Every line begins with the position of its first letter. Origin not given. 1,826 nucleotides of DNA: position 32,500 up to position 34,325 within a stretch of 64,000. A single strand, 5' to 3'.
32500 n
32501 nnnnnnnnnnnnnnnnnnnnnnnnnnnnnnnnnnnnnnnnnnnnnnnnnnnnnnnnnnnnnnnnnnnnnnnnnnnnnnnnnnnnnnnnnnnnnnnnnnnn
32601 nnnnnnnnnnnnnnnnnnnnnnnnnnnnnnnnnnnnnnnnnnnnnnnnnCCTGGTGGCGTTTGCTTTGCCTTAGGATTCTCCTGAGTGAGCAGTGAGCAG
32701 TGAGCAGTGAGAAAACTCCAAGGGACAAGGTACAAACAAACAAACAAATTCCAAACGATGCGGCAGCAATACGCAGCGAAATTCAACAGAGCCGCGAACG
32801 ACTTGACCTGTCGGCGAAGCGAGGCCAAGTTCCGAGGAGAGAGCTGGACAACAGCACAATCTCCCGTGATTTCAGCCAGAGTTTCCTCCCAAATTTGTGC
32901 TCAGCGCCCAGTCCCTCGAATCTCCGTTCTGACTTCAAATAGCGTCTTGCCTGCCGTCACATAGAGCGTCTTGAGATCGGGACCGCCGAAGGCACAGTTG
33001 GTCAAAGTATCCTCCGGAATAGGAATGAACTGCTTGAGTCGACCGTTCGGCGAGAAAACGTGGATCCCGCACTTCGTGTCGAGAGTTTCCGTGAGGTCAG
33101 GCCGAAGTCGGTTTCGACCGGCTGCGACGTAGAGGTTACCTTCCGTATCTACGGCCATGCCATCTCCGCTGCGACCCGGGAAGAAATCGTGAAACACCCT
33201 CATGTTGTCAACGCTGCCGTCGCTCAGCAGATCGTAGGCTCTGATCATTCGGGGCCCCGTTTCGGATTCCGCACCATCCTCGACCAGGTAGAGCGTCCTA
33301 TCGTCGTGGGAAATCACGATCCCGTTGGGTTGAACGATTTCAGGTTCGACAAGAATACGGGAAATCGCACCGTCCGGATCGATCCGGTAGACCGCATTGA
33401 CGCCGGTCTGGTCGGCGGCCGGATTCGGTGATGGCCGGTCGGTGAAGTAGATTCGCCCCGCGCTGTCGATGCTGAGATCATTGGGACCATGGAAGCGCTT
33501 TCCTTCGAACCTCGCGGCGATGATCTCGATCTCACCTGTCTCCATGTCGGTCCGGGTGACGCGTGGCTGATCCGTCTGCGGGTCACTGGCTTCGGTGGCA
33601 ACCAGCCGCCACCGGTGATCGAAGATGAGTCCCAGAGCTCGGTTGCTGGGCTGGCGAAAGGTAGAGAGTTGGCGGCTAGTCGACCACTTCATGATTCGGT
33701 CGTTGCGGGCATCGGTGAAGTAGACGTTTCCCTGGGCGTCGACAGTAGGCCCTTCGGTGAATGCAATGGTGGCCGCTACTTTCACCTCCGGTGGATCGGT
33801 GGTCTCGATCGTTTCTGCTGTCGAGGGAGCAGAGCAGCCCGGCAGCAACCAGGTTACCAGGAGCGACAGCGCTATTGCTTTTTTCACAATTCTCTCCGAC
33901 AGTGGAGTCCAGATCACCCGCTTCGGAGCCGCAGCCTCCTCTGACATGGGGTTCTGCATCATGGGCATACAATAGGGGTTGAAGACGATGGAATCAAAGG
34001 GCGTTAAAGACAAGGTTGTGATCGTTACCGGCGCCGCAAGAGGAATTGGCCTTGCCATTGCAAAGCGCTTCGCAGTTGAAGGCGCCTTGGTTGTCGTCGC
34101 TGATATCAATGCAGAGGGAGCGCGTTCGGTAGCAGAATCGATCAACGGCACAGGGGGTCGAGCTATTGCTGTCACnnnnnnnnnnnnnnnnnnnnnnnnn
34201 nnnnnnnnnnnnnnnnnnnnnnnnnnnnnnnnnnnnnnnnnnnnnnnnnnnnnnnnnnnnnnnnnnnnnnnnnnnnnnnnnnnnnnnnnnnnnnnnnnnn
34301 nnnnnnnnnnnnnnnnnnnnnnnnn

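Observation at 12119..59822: Family of roughly 90-nt intergenic elements (at least 4 copies) with a conserved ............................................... core; one copy has a perfect SD plus a 33-codon ORF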

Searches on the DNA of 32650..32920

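Call 56: search_rna_families(source=window, start=32650, end=32920, threshold=evalue, max_evalue=10)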
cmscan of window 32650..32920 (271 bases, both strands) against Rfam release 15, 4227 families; matches with E-value up to 10: 0.
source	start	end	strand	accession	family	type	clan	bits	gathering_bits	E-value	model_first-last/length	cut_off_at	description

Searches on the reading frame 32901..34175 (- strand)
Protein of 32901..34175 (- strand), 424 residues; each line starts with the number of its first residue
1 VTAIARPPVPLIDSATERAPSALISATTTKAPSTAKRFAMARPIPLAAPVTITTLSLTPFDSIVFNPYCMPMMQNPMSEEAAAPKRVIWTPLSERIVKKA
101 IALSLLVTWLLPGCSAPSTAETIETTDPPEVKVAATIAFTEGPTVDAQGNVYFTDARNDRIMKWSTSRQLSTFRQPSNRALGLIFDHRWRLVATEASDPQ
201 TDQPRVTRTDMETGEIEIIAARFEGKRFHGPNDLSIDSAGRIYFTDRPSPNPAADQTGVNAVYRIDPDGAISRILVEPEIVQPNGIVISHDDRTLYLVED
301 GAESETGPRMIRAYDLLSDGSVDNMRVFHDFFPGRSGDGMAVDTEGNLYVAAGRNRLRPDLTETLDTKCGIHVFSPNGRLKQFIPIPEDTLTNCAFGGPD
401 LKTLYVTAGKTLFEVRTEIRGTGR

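Call 38: search_protein_families(library=pfam, proteins=[window:32901-34175:-], max_evalue=0.00001)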
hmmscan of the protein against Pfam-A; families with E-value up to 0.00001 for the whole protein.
window:32901-34175:- (424 aa): 1 family
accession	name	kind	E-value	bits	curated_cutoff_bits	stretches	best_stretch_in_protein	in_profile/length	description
PF08450.18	SGL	-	5.5e-45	154.3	26.3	1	139-408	1-244/246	SMP-30/Gluconolactonase/LRE-like region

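Call 66: find_homologous_proteins(query=window:32901-34175:-, max_evalue=1e-80)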
Query window:32901-34175:- (424 aa): 2982 proteins with E <= 1e-80 among 8000 candidates; the best 120 are listed.
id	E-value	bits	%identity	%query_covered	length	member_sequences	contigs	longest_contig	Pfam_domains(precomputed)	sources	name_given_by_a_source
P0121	5.3e-232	788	100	82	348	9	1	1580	PF08450.19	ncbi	-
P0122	1.2e-197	675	90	77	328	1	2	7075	PF08450.19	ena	-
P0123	5.5e-197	673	90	77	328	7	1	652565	PF08450.19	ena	-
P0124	5.4e-139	482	73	69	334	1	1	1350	PF01436.28,PF06739.18,PF08450.19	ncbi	-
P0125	5.6e-138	478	73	69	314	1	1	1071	PF06739.18,PF08450.19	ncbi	-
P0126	1.4e-137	477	67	76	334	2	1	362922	PF08450.19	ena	-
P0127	5.5e-137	475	66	77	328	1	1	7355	PF24684.2,PF06739.18,PF08450.19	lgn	-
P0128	2.3e-136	473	64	77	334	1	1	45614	PF08450.19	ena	-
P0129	5.7e-136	472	70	69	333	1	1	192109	PF24684.2,PF08450.19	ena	-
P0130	7.7e-136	471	64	79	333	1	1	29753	PF24684.2,PF08450.19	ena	-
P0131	1.9e-135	470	63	77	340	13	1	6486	PF24684.2,PF01436.28,PF08450.19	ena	-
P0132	2.0e-135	470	68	74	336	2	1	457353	PF24684.2,PF08450.19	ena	-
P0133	2.7e-135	469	68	74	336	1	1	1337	PF24684.2,PF01436.28,PF08450.19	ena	-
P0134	3.3e-135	469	66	79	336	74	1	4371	PF24684.2,PF08450.19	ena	-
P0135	5.9e-135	468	65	79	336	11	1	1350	PF24684.2,PF08450.19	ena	-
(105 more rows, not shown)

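Call 67: find_encoding_contigs(protein=P0123, flank=3500, max_places=2)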
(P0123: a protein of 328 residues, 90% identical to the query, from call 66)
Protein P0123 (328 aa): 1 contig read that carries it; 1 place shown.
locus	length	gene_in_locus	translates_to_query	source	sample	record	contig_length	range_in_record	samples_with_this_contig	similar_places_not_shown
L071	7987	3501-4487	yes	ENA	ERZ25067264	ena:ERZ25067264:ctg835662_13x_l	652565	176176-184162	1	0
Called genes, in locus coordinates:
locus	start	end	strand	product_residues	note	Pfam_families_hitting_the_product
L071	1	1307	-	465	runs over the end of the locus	PF13701:DDE_Tnp_1_4, PF01609:DDE_Tnp_1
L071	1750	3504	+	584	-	PF02574:S-methyl_trans, PF05175:MTS, PF06325:PrmA, PF08241:Methyltransf_11 (weak), PF08242:Methyltransf_12 (weak), PF13649:Methyltransf_25, PF13847:Methyltransf_31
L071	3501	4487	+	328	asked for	PF08450:SGL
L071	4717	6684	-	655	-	PF01011:PQQ, PF13570:Beta-prop_ACSF4 (faint), PF13360:PQQ_2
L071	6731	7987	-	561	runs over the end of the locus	PF20094:GWxTD_dom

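Call 68: find_encoding_contigs(protein=P0126, flank=3500, max_places=1)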
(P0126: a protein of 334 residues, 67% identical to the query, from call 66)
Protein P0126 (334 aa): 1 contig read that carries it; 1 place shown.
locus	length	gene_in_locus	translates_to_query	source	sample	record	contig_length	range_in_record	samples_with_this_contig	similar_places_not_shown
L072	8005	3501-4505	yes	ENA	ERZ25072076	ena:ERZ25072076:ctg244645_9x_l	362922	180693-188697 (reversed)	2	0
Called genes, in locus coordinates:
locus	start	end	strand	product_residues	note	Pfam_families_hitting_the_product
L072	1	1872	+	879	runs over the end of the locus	PF00034:Cytochrom_C (faint), PF07635:PSCyt1, PF13442:Cytochrome_CBB3 (faint), PF07583:PSCyt2, PF07587:PSD1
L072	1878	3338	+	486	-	PF07394:DUF1501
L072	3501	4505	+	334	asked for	PF08450:SGL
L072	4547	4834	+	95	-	PF00581:Rhodanese (weak)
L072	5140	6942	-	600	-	-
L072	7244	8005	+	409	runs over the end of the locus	PF05598:DUF772, PF01609:DDE_Tnp_1 (weak)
